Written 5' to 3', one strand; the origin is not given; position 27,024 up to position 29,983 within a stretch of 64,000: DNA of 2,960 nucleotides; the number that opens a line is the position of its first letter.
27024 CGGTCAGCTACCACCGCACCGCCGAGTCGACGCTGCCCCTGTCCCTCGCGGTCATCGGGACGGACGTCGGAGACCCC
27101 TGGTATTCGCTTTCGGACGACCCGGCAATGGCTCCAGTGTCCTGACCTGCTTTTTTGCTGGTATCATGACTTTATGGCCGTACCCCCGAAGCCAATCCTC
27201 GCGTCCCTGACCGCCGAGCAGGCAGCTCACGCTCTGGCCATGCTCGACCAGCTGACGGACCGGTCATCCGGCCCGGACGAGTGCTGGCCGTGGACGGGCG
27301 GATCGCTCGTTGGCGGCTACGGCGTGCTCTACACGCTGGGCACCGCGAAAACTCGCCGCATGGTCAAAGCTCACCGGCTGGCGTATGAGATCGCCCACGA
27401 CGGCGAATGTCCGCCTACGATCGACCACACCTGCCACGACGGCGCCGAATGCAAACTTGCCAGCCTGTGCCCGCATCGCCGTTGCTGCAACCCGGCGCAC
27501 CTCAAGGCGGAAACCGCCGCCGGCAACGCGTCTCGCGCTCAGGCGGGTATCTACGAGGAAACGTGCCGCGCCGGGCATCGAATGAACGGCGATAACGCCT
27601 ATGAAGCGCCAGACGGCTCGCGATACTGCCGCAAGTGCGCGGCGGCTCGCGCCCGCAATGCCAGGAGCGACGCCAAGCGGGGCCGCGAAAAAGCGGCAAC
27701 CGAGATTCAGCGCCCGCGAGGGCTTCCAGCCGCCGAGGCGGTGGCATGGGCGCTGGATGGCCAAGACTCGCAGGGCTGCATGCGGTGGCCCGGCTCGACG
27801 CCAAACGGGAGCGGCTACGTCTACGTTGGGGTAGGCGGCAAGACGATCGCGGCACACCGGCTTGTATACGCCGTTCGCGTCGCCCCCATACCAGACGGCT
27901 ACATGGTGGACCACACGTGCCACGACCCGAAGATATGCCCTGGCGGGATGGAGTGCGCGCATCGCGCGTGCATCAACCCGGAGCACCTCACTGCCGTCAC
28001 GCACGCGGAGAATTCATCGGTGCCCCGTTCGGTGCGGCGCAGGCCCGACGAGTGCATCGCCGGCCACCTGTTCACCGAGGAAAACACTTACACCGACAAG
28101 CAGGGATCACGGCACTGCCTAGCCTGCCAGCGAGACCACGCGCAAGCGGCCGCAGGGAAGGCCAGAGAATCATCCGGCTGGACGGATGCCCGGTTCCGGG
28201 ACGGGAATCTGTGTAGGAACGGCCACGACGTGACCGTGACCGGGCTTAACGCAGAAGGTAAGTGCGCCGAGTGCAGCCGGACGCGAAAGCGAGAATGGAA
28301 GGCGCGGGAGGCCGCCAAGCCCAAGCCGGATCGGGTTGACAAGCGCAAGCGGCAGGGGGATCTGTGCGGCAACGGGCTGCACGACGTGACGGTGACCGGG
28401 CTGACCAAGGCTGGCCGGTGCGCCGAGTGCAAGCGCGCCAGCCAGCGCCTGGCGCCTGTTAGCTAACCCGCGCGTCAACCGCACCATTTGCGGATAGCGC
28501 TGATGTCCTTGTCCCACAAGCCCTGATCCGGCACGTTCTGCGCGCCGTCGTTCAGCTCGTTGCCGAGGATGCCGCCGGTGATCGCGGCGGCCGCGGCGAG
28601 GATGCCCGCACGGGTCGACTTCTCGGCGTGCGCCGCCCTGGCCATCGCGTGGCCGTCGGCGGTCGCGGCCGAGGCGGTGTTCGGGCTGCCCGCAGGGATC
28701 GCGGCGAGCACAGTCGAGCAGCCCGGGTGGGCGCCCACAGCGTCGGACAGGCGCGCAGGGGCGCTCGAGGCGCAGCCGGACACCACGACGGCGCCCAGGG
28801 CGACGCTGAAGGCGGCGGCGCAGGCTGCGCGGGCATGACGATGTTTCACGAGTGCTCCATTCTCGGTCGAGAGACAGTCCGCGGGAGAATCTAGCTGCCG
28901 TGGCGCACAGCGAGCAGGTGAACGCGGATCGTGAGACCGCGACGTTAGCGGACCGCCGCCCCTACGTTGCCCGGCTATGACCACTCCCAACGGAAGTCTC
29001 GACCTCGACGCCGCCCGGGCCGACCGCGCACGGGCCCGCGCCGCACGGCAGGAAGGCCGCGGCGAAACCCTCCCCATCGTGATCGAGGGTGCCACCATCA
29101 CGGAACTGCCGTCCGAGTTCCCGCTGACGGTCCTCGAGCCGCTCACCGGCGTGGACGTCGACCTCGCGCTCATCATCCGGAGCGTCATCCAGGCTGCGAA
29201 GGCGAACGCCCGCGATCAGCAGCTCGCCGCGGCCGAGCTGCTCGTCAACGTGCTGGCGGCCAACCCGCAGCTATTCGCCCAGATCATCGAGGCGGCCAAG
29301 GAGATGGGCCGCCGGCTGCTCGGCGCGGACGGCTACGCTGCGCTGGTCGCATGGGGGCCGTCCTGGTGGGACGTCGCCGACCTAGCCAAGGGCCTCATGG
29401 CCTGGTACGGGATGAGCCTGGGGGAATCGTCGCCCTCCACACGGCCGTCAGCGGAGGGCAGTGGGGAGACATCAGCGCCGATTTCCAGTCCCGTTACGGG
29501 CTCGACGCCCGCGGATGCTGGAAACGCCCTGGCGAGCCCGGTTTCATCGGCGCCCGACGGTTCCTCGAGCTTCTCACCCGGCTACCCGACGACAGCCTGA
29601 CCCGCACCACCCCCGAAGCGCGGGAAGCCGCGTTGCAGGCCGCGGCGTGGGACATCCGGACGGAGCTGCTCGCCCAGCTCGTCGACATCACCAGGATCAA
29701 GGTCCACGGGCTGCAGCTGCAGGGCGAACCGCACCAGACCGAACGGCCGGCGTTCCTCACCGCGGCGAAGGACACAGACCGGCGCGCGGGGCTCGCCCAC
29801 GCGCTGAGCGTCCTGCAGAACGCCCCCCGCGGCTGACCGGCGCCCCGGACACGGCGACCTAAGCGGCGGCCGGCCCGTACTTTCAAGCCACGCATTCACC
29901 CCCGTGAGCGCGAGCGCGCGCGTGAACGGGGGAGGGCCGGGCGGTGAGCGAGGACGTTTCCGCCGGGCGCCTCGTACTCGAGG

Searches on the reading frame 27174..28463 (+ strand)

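Call 13: search_protein_families(library=phrogs, proteins=[window:27174-28463:+], max_evalue=0.001)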
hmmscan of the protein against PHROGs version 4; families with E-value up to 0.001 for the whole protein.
window:27174-28463:+ (430 aa): 9 families
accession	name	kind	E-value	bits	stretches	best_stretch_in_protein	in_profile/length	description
phrog_826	-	DNA, RNA and nucleotide metabolism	6.8e-66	223.7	2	187-331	70-207/281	HNH endonuclease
phrog_1872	-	DNA, RNA and nucleotide metabolism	1.3e-34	120.5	3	197-253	31-90/166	endonuclease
phrog_3593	-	DNA, RNA and nucleotide metabolism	7.3e-27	95.4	2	150-325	20-185/210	HNH endonuclease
phrog_1492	-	DNA, RNA and nucleotide metabolism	8.2e-26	92.1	3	255-391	126-278/414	HNH endonuclease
phrog_6254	-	DNA, RNA and nucleotide metabolism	7.2e-20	72.8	2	197-255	9-69/154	HNH endonuclease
phrog_59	-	DNA, RNA and nucleotide metabolism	7.7e-16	59.5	2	202-281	158-232/423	HNH endonuclease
phrog_99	-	DNA, RNA and nucleotide metabolism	6.2e-14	53.5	1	201-281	125-202/383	HNH endonuclease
phrog_4842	-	DNA, RNA and nucleotide metabolism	4.8e-11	43.7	1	200-276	75-139/154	HNH endonuclease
phrog_10495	-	DNA, RNA and nucleotide metabolism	2.6e-06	28.5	0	96-121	29-54/63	HNH endonuclease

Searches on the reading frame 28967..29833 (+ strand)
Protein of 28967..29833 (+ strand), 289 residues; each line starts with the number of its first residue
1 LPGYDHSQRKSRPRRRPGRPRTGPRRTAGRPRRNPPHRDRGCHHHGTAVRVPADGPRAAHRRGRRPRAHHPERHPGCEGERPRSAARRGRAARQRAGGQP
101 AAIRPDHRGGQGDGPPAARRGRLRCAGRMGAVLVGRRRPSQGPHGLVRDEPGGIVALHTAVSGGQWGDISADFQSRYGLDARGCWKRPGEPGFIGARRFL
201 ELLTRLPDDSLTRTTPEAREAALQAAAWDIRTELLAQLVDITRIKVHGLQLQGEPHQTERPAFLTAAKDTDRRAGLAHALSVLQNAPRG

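Call 13: search_protein_families(library=phrogs, proteins=[window:28967-29833:+], max_evalue=0.001)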
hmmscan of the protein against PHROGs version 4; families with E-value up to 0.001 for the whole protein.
window:28967-29833:+ (289 aa): 1 family
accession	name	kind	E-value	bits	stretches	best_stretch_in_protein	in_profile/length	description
phrog_5813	-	tail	6e-09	36.8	1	165-267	153-248/318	tail assembly chaperone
